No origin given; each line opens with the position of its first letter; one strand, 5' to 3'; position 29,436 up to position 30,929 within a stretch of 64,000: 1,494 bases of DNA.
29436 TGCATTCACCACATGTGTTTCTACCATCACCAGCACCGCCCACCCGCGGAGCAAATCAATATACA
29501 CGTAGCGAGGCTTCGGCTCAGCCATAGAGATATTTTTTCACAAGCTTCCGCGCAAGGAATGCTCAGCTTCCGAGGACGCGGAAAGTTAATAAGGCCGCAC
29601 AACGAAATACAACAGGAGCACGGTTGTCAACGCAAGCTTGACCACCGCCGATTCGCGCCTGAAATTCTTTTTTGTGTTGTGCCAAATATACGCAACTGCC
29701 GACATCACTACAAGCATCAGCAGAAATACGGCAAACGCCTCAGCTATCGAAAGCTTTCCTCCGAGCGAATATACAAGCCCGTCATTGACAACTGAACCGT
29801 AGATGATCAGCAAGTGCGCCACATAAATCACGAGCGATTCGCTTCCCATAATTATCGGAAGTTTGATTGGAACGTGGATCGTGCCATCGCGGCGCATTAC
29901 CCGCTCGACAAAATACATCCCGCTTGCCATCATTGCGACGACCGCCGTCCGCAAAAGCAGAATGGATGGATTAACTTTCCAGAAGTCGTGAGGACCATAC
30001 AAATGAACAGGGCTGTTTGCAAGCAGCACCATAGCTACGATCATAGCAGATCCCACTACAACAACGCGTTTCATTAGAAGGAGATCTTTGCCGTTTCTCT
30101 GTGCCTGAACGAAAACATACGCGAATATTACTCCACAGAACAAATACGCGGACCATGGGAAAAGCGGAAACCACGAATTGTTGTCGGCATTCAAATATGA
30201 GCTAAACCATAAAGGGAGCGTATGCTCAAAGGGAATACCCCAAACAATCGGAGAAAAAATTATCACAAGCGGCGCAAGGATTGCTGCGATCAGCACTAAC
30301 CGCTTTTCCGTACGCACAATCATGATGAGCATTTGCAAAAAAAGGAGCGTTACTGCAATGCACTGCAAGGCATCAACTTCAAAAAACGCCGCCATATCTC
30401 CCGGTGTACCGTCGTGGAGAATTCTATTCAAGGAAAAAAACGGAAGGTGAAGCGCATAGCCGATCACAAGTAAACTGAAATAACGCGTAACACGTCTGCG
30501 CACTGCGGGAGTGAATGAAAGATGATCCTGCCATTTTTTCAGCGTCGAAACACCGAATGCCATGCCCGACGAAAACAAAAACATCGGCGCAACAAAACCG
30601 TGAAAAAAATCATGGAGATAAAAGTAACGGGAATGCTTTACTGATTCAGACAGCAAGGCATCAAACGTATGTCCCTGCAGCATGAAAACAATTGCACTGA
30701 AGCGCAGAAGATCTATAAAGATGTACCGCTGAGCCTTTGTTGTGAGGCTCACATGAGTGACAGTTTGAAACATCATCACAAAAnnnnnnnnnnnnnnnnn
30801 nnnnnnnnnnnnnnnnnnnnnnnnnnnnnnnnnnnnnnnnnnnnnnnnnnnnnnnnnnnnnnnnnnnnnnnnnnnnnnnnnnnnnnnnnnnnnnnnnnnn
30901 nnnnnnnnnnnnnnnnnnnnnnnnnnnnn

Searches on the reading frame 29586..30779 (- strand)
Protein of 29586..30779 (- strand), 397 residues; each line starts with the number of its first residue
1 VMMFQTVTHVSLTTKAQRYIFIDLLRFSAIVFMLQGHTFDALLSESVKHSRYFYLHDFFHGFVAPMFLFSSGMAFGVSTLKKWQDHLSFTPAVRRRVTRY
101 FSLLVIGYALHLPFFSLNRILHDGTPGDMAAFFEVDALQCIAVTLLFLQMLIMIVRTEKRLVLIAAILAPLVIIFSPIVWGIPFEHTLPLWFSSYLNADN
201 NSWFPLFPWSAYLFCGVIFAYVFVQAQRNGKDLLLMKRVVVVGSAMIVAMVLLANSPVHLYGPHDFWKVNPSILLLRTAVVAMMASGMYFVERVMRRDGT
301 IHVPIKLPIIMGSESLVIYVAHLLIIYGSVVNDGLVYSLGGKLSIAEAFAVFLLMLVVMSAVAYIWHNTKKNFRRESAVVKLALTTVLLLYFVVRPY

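Call 4: search_protein_families(library=pfam, proteins=[window:29586-30779:-])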
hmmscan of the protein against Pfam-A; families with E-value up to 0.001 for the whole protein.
window:29586-30779:- (397 aa): 1 family
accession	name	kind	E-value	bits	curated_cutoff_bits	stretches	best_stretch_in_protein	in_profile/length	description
PF07786.18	HGSNAT_cat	-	4.5e-15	56.2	22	1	18-230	1-191/222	Heparan-alpha-glucosaminide N-acetyltransferase, catalytic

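Call 5: search_protein_families(library=ncbifam, proteins=[window:29586-30779:-])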
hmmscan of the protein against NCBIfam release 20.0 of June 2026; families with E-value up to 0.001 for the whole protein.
window:29586-30779:- (397 aa): 0 families

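Call 8: find_homologous_proteins(query=window:29586-30779:-)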
Query window:29586-30779:- (397 aa): 273 proteins with E <= 0.001 among 8000 candidates; the best 120 are listed.
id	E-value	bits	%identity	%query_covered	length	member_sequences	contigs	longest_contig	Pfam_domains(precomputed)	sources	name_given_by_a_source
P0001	1.0e-255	866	100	100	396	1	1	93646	PF07786.19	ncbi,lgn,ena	-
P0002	2.8e-228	776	87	100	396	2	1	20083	PF07786.19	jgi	jgi:uncharacterized membrane protein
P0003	1.8e-199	681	78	98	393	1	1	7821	PF01757.29,PF07786.19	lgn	-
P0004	8.0e-196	669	76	99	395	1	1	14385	PF07786.19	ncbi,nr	ncbi:MAG: DUF1624 domain-containing protein [Bacteroidota bacterium]|nr:DUF1624 domain-containing pr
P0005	6.9e-172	590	69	96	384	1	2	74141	PF01757.29,PF07786.19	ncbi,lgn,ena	-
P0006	1.4e-134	467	56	96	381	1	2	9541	PF01757.29,PF07786.19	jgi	jgi:uncharacterized membrane protein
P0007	4.6e-131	456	51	97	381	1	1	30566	PF01757.29,PF07786.19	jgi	jgi:uncharacterized membrane protein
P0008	7.0e-129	448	53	97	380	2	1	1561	PF07786.19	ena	-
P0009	2.0e-128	447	53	96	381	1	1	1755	PF07786.19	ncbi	-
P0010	5.9e-128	445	53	97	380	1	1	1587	PF01757.29,PF07786.19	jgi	-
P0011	2.7e-127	443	54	96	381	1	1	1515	PF01757.29,PF07786.19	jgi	jgi:uncharacterized membrane protein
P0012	3.5e-127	443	52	97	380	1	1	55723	PF01757.29,PF07786.19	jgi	jgi:hypothetical protein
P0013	9.4e-124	432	50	97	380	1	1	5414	PF07786.19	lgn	-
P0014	2.0e-123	430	50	96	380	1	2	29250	PF01757.29,PF07786.19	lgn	-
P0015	1.3e-122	428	51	96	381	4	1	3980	PF01757.29,PF07786.19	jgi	jgi:hypothetical protein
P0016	3.8e-122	426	52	97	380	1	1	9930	PF01757.29,PF07786.19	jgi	jgi:hypothetical protein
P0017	2.3e-121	424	50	96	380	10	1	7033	PF01757.29,PF07786.19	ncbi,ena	-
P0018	4.7e-121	423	49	96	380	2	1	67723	PF01757.29,PF07786.19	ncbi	ncbi:MAG: heparan-alpha-glucosaminide N-acetyltransferase domain-containing protein [Bacteroidota ba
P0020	2.5e-119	417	49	96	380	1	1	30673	PF01757.29,PF07786.19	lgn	-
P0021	8.8e-119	415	50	96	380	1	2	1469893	PF01757.29,PF07786.19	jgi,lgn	jgi:uncharacterized membrane protein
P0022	2.8e-118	413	50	97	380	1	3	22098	PF01757.29,PF07786.19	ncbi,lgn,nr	ncbi:MAG TPA: heparan-alpha-glucosaminide N-acetyltransferase domain-containing protein [Bacteroidot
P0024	3.2e-117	410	48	96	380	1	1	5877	PF01757.29,PF07786.19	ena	-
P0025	1.0e-116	408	49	96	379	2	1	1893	PF01757.29,PF07786.19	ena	-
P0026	1.2e-116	408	49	96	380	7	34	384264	PF01757.29,PF07786.19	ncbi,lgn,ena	-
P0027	1.3e-116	408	48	96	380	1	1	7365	PF01757.29,PF07786.19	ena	-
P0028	7.1e-116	406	50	97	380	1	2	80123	PF01757.29,PF07786.19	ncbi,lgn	ncbi:MAG: heparan-alpha-glucosaminide N-acetyltransferase domain-containing protein [Acidobacteriota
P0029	1.1e-115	405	49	96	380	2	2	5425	PF01757.29,PF07786.19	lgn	-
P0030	1.8e-115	404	48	96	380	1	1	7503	PF01757.29,PF07786.19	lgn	-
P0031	7.3e-115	402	49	96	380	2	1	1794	PF01757.29,PF07786.19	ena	-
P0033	7.8e-115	402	48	96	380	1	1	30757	PF01757.29,PF07786.19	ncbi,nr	ncbi:MAG: DUF1624 domain-containing protein [Bacteroidetes bacterium]|nr:DUF1624 domain-containing p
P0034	8.3e-115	402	49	96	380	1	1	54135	PF01757.29,PF07786.19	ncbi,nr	ncbi:MAG: DUF1624 domain-containing protein [Ignavibacteriales bacterium]|nr:DUF1624 domain-containi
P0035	1.2e-114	402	49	96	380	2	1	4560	PF01757.29,PF07786.19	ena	-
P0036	1.3e-114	401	48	96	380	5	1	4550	PF01757.29,PF07786.19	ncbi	ncbi:MAG: heparan-alpha-glucosaminide N-acetyltransferase domain-containing protein [Bacteroidota ba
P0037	1.4e-114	401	46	96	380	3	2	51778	PF01757.29,PF07786.19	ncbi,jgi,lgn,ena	-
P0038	2.7e-114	400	49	96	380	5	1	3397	PF01757.29,PF07786.19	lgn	-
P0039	3.1e-114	400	49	96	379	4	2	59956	PF01757.29,PF07786.19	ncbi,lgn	ncbi:MAG: heparan-alpha-glucosaminide N-acetyltransferase domain-containing protein [Bacteroidota ba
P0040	3.8e-114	400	47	96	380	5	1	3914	PF01757.29,PF07786.19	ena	-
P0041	4.6e-114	400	47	96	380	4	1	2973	PF01757.29,PF07786.19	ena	-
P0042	2.3e-113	397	47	97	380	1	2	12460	PF01757.29,PF07786.19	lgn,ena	-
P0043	3.0e-113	397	47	96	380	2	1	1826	PF01757.29,PF07786.19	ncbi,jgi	jgi:uncharacterized membrane protein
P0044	3.0e-113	397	48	96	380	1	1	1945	PF01757.29,PF07786.19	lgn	-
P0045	3.5e-113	397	49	96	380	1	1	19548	PF01757.29,PF07786.19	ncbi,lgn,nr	ncbi:MAG: heparan-alpha-glucosaminide N-acetyltransferase domain-containing protein [Bacteroidota ba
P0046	4.6e-113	396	48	96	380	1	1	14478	PF01757.29,PF07786.19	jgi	-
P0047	6.6e-113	396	47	96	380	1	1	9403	PF01757.29,PF07786.19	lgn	-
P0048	1.0e-112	395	47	96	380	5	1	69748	PF01757.29,PF07786.19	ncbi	ncbi:MAG: heparan-alpha-glucosaminide N-acetyltransferase domain-containing protein [Bacteroidota ba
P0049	1.1e-112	395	48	96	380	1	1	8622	PF01757.29,PF07786.19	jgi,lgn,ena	-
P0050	1.8e-112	394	47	96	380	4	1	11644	PF01757.29,PF07786.19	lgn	-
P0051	1.9e-112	394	48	97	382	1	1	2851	PF01757.29,PF07786.19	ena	-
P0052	3.5e-112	393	46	97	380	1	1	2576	PF01757.29,PF07786.19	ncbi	-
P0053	5.0e-112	393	47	96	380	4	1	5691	PF01757.29,PF07786.19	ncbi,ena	-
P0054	7.0e-112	392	47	96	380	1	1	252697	PF01757.29,PF07786.19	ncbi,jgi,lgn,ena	ncbi:MAG: heparan-alpha-glucosaminide N-acetyltransferase domain-containing protein [Bacteroidota ba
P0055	2.3e-111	391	47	96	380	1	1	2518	PF01757.29,PF07786.19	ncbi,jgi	ncbi:MAG: heparan-alpha-glucosaminide N-acetyltransferase domain-containing protein [Bacteroidota ba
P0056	3.1e-111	390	48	96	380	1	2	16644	PF01757.29,PF07786.19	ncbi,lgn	-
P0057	3.2e-111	390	46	96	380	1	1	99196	PF01757.29,PF07786.19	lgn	-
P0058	5.0e-111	390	48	96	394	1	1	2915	PF01757.29,PF07786.19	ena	-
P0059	5.3e-111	390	46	97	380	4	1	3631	PF01757.29,PF07786.19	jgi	jgi:uncharacterized membrane protein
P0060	6.2e-111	389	47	96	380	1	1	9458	PF01757.29,PF07786.19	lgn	-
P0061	8.5e-111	389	46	96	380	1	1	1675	PF01757.29,PF07786.19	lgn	-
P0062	8.9e-111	389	46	96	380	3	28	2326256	PF01757.29,PF07786.19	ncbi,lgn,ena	-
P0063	1.2e-110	388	48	96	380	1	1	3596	PF01757.29,PF07786.19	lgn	-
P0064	1.3e-110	388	48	96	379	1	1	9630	PF01757.29,PF07786.19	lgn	-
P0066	1.9e-110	388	47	98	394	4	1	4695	PF01757.29,PF07786.19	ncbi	-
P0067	2.3e-110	387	48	96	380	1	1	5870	PF01757.29,PF07786.19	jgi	jgi:uncharacterized membrane protein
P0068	3.0e-110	387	48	96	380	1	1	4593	PF01757.29,PF07786.19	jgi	jgi:uncharacterized membrane protein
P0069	3.6e-110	387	47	98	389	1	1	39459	PF01757.29,PF07786.19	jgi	jgi:uncharacterized membrane protein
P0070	9.0e-110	385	46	96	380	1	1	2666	PF01757.29,PF07786.19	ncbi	-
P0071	1.3e-109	385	48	96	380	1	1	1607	PF01757.29,PF07786.19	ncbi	-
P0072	1.6e-109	385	48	96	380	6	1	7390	PF01757.29,PF07786.19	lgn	-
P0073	1.7e-109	385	47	96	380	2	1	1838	PF01757.29,PF07786.19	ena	-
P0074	3.6e-109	384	46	96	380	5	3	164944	PF01757.29,PF07786.19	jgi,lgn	jgi:uncharacterized membrane protein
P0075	5.5e-109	383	45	97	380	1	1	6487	PF01757.29,PF07786.19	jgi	jgi:uncharacterized membrane protein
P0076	8.5e-109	382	45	96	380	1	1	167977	PF01757.29,PF07786.19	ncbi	-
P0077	1.3e-108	382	46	97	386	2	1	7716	PF01757.29,PF07786.19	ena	-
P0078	2.8e-108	381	46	96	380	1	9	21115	PF01757.29,PF07786.19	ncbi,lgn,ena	-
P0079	6.4e-108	379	46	97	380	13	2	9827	PF01757.29,PF07786.19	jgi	jgi:uncharacterized membrane protein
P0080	2.0e-107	378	45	97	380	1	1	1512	PF01757.29,PF07786.19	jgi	jgi:hypothetical protein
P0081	2.1e-107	378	46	98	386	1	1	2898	PF01757.29,PF07786.19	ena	-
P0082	3.0e-107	377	46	96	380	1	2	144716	PF01757.29,PF07786.19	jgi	jgi:uncharacterized membrane protein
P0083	3.2e-107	377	45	97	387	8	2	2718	PF01757.29,PF07786.19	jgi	jgi:uncharacterized membrane protein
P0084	8.3e-107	376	46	96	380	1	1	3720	PF01757.29,PF07786.19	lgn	-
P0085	1.5e-106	375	45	97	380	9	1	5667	PF01757.29,PF07786.19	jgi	jgi:uncharacterized membrane protein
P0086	3.1e-106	374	45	97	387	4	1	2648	PF01757.29,PF07786.19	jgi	jgi:uncharacterized membrane protein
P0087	4.7e-106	373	45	96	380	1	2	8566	PF01757.29,PF07786.19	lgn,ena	-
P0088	7.7e-106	373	46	96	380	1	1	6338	PF01757.29,PF07786.19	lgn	-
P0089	9.9e-106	372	45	97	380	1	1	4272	PF01757.29,PF07786.19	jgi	jgi:Heparan-alpha-glucosaminide N-acetyltransferase, catalytic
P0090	1.1e-105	372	47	96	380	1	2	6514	PF01757.29,PF07786.19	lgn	-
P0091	1.6e-105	371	45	96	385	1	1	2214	PF01757.29,PF07786.19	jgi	jgi:uncharacterized membrane protein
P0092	2.1e-105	371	45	97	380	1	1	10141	PF01757.29,PF07786.19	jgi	jgi:uncharacterized membrane protein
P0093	2.7e-105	371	45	97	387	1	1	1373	PF01757.29,PF07786.19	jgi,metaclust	metaclust:\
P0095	2.4e-104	368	44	93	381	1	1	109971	PF01757.29,PF07786.19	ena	-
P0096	8.2e-104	366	43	96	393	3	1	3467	PF01757.29,PF07786.19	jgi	-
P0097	8.8e-104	366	44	97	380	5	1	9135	PF01757.29,PF07786.19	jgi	jgi:uncharacterized membrane protein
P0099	2.5e-103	364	43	93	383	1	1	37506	PF01757.29,PF07786.19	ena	-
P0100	3.5e-103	364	43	98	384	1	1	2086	PF01757.29,PF07786.19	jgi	jgi:uncharacterized membrane protein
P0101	2.1e-101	358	45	95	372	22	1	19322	PF01757.29,PF07786.19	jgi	-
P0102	2.3e-101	358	44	96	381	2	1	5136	PF01757.29,PF07786.19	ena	-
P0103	2.3e-101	358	42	97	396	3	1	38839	PF01757.29,PF07786.19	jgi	jgi:uncharacterized membrane protein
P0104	1.8e-100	355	45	97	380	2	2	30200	PF01757.29,PF07786.19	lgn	-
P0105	2.6e-100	354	41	97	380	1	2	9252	PF01757.29,PF07786.19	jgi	jgi:uncharacterized membrane protein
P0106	2.8e-100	354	43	97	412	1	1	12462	PF01757.29,PF07786.19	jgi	-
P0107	4.4e-100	354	45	92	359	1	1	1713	PF01757.29,PF07786.19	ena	-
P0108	6.5e-100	353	41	97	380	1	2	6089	PF01757.29,PF07786.19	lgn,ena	-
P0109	8.9e-100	353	44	96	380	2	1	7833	PF01757.29,PF07786.19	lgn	-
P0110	2.0e-98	348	44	92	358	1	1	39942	PF01757.29,PF07786.19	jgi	jgi:hypothetical protein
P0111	4.3e-98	347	40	96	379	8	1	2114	PF01757.29,PF07786.19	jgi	jgi:uncharacterized membrane protein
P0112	6.5e-97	343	41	99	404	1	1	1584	PF01757.29,PF07786.19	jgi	jgi:uncharacterized membrane protein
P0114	9.3e-97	343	44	92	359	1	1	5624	PF01757.29,PF07786.19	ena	-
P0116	9.9e-95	336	42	97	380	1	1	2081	PF01757.29,PF07786.19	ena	-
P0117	1.4e-94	335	42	96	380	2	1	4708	PF01757.29,PF07786.19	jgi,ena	-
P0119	1.8e-94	335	41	96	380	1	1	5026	PF01757.29,PF07786.19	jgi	jgi:uncharacterized membrane protein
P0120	4.4e-94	334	45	96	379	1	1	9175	PF01757.29,PF07786.19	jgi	jgi:uncharacterized membrane protein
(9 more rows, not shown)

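Call 11: find_related_loci(query=A1, collection=genome_contigs, flank=7000)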
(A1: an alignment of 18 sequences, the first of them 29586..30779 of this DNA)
Query A1 (397 aa) in genome_contigs; peptide patterns used: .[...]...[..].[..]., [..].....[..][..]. (x = any residue, [..] = any of these).
104 stretches matched a pattern; 89 encode a relative of the query (tblastn E <= 1e-3); the best 80 are kept; 80 distinct loci.
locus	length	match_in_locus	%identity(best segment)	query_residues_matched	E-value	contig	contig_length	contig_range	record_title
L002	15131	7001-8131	69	15-397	1e-175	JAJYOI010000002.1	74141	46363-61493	MAG: Bacteroidetes bacterium isolate DBS2-5.bin30 NODE_191_length_74141_cov_3.348650, whole genome shotgun sequence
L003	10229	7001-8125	49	17-397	7e-127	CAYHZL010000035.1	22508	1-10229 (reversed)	MAG TPA_asm: uncultured Chitinophagaceae bacterium isolate ERP119705_co16_460 genome assembly, contig: NODE_1830_length_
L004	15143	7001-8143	50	11-397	7e-126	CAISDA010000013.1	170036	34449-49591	MAG: uncultured Ignavibacteriae bacterium isolate MJ-time_bin-6381 genome assembly, contig: bin-6381:13/89, whole genome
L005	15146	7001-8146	50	10-397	2e-125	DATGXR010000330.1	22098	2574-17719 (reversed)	MAG TPA_asm: Bacteroidota bacterium isolate SMAG_U10614 k141_175612, whole genome shotgun sequence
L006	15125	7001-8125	50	17-397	3e-124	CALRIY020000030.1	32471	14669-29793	MAG: Synechococcus sp. UW140 isolate JJ-AX1-329-1-mx-bin491 genome assembly, contig: JJ-MOM7-71-C195, whole genome shotg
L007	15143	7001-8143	47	11-397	9e-123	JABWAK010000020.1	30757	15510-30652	MAG: Bacteroidetes bacterium isolate MAG_2 scaffold_1292, whole genome shotgun sequence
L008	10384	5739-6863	49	17-397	5e-123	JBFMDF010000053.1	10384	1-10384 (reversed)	MAG: Bacteroidota bacterium isolate MAG212 MAG212_53, whole genome shotgun sequence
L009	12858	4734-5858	48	17-397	8e-123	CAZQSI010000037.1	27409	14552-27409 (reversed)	MAG TPA_asm: uncultured Chitinophagaceae bacterium isolate SRP237561_co1_86 genome assembly, contig: NODE_2642_length_27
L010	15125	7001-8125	49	17-397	2e-122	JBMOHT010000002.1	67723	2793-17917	MAG: Bacteroidota bacterium isolate Deming_bin.369 contig618, whole genome shotgun sequence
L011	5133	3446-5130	48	10-397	5e-121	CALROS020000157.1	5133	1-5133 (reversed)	MAG: Chitinophaga pinensis isolate JJ-LAS36-244-8-m1-bin313 genome assembly, contig: JJ-LAS36-244-C1309, whole genome sh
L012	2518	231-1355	47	17-397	7e-126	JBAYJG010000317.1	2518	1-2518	MAG: Bacteroidota bacterium isolate SO_2016_GW1_5 scaffold84996_OW334_2016, whole genome shotgun sequence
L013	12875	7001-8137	48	13-397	2e-119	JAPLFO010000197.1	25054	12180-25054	MAG: Ignavibacteriales bacterium isolate LacPavin_0419_WC90_MAG_51_8 LacPavin_0419_WC90_scaffold_18707, whole genome sho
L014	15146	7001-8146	48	10-397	3e-119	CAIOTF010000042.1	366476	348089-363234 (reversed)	MAG: uncultured Ignavibacteriae bacterium isolate KTt_bin-1621 genome assembly, contig: bin-1621:42/54, whole genome sho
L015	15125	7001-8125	47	17-397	2e-119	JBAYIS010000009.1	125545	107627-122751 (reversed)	MAG: Bacteroidota bacterium isolate SO_2016_GW1_36 scaffold00321_OW334_2016, whole genome shotgun sequence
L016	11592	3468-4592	49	17-397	6e-119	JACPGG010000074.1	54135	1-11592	MAG: Ignavibacteriales bacterium isolate NC_groundwater_381_Ag_B-0.1um_46_8 GD18-4_B1_scaffold_390658, whole genome shot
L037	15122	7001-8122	39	16-395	3e-85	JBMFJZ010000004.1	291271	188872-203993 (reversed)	MAG: Bacteroidota bacterium isolate KM4336-10 NODE_4_length_291271_cov_38.714853, whole genome shotgun sequence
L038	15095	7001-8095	39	13-372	1e-84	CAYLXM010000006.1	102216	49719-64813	MAG TPA_asm: uncultured Rhodothermales bacterium isolate SRP319275_co4_131 genome assembly, contig: NODE_97_length_10221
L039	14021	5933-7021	39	17-372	3e-82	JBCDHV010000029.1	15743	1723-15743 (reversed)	MAG: Bacteroidota bacterium isolate P01_H01_bin.164 k141_1593918_length_15743_cov_35.9180, whole genome shotgun sequence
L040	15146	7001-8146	36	18-397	3e-80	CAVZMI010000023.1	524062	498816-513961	MAG: Ignavibacteriota bacterium isolate MFD04408.bin.2.180 genome assembly, contig: contig_67294, whole genome shotgun s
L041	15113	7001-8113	38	18-395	9e-73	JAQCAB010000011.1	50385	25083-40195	MAG: Bacteroidetes bacterium isolate casp150-mb.87 NODE_1757_length_50385_cov_0.131627, whole genome shotgun sequence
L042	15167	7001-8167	43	14-397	8e-90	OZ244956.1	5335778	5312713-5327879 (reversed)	MAG: Rhodothermales bacterium isolate 15077258-f85a-4161-b90e-b328002e090c genome assembly, chromosome: 1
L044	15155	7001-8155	34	16-397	1e-68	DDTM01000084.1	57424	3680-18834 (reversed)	MAG TPA_asm: Bacteroidetes bacterium UBA2364 UBA2364_contig_382, whole genome shotgun sequence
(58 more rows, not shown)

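Call 17: search_protein_families(library=ncbifam, proteins=[L003:4066-5292:+, L041:4153-5373:+], max_evalue=1e-10)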
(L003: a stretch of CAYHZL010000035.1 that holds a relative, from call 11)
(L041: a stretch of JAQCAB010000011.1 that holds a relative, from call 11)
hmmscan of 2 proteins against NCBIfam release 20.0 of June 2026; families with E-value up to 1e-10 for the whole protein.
L003:4066-5292:+ (408 aa): 14 families
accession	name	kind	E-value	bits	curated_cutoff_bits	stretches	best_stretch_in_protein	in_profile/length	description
NF003808.0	PRK05396.1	equivalog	5.1e-92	308.3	380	2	133-407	85-339/341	L-threonine 3-dehydrogenase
TIGR00692.1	tdh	equivalog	3.9e-86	289.2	458.35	1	133-407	83-339/340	L-threonine 3-dehydrogenase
NF041097.1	keto_inos_dh_IolM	equivalog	5.3e-40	137.3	450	2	134-405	118-386/389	scyllo-inosose 3-dehydrogenase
TIGR03366.1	HpnZ_proposed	hypoth_equivalog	1.4e-23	83.6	328.1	1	137-350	71-278/315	putative phosphonate catabolism associated alcohol dehydrogenase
NF007375.0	PRK09880.1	equivalog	2.5e-23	82.4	469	1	140-395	92-329/344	L-idonate 5-dehydrogenase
NF007489.0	PRK10083.1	equivalog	1.1e-20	74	376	1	137-405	85-334/339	Zn-dependent oxidoreductase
NF007642.0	PRK10309.1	equivalog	8.7e-19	67.9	550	1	139-273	87-211/347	galactitol-1-phosphate 5-dehydrogenase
TIGR03201.1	dearomat_had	equivalog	1.1e-17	64.2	338.65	0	139-397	86-337/349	6-hydroxycyclohex-1-ene-1-carbonyl-CoA dehydrogenase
NF010344.0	PRK13771.1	subfamily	7.2e-17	61.4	349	1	134-398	83-322/334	putative alcohol dehydrogenase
TIGR03451.1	mycoS_dep_FDH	equivalog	1.4e-16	60.3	512.9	1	196-403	162-353/358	S-(hydroxymethyl)mycothiol dehydrogenase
TIGR02818.1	adh_III_F_hyde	equivalog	3.5e-16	59.2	543.95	1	208-405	180-365/368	S-(hydroxymethyl)glutathione dehydrogenase/class III alcohol dehydrogenase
NF041172.1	AcrlCoa_red_Thmprot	equivalog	6.7e-13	48.3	500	0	141-408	90-334/334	acryloyl-CoA reductase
NF006940.0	PRK09422.1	equivalog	1.2e-12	47.5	344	1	135-351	83-285/338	alcohol dehydrogenase AdhP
TIGR03989.1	Rxyl_3153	subfamily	2.1e-11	43.7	440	0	165-403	137-365/370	NDMA-dependent alcohol dehydrogenase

L041:4153-5373:+ (406 aa): 14 families
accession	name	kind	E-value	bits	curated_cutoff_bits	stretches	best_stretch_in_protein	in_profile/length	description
NF003808.0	PRK05396.1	equivalog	5.3e-89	298.4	380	2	132-405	86-339/341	L-threonine 3-dehydrogenase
TIGR00692.1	tdh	equivalog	1.4e-79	267.7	458.35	2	132-404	84-338/340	L-threonine 3-dehydrogenase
NF041097.1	keto_inos_dh_IolM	equivalog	1.9e-38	132.1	450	2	132-405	118-388/389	scyllo-inosose 3-dehydrogenase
NF007375.0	PRK09880.1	equivalog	6.8e-27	94.1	469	1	137-404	91-341/344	L-idonate 5-dehydrogenase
TIGR03366.1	HpnZ_proposed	hypoth_equivalog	2.5e-25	89.3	328.1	1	135-348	71-278/315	putative phosphonate catabolism associated alcohol dehydrogenase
NF007642.0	PRK10309.1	equivalog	1.8e-21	76.7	550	1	137-278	87-224/347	galactitol-1-phosphate 5-dehydrogenase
TIGR03201.1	dearomat_had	equivalog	4.8e-18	65.4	338.65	1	137-397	86-339/349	6-hydroxycyclohex-1-ene-1-carbonyl-CoA dehydrogenase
TIGR03451.1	mycoS_dep_FDH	equivalog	1.1e-16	60.6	512.9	1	193-401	161-353/358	S-(hydroxymethyl)mycothiol dehydrogenase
NF010344.0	PRK13771.1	subfamily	1.2e-16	60.7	349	1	127-404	78-331/334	putative alcohol dehydrogenase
NF007489.0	PRK10083.1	equivalog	1.3e-16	60.6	376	1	136-404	86-335/339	Zn-dependent oxidoreductase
NF006940.0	PRK09422.1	equivalog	2.2e-13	49.9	344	1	132-348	82-283/338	alcohol dehydrogenase AdhP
TIGR02824.1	quinone_pig3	subfamily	4.2e-13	49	296.8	1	157-404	84-323/325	putative NAD(P)H quinone oxidoreductase, PIG3 family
NF041172.1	AcrlCoa_red_Thmprot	equivalog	4.2e-11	42.4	500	0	136-406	87-334/334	acryloyl-CoA reductase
TIGR02818.1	adh_III_F_hyde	equivalog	8.3e-11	41.5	543.95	0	32-404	26-366/368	S-(hydroxymethyl)glutathione dehydrogenase/class III alcohol dehydrogenase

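Call 25: search_solved_structures(query=A2, max_evalue=1, show_alignments=3)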
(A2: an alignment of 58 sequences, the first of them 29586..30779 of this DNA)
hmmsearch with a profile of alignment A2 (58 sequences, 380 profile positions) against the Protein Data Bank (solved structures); distinct sequences matched with E-value up to 1: 0.

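Call 29: predict_structure(alignment_id=A2)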
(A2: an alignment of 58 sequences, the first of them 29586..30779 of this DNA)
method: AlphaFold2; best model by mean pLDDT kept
length: 397 residues; sequences in the alignment: 58
mean_pLDDT: 91.2   pTM: 0.90
mean pLDDT of the five models: 91.2, 90.4, 90.1, 89.5, 89.1
residues with pLDDT >= 90: 293; 70-90: 80; 50-70: 18; < 50: 6
segments of 3 or more residues with pLDDT < 50: 8-13
pLDDT, mean of each block of 10 residues (from residue 1): 54 64 95 95 93 84 96 97 97 96 92 85 89 93 98 98 98 97 91 89 93 98 97 98 98 92 93 97 97 79 77 92 90 91 96 97 95 93 88 80
secondary structure, 60 per line:
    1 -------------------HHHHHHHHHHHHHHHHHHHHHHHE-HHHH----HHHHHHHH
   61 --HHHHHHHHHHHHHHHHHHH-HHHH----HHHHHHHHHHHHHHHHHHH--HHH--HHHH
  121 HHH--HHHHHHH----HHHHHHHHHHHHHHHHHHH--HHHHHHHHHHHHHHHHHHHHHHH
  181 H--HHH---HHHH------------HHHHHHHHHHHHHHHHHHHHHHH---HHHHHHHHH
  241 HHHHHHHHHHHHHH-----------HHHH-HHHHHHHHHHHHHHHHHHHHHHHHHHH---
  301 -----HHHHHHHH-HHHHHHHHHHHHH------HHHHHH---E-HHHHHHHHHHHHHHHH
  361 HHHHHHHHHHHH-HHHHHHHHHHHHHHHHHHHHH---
elements in order: H20-42 H45-48 H53-60 H63-81 H83-86 H91-109 H117-123 H126-132 H137-155 H158-181 H190-193 H206-228 H232-254 H266-269 H271-297 H306-313 H315-327 H334-339 H345-372 H374-394
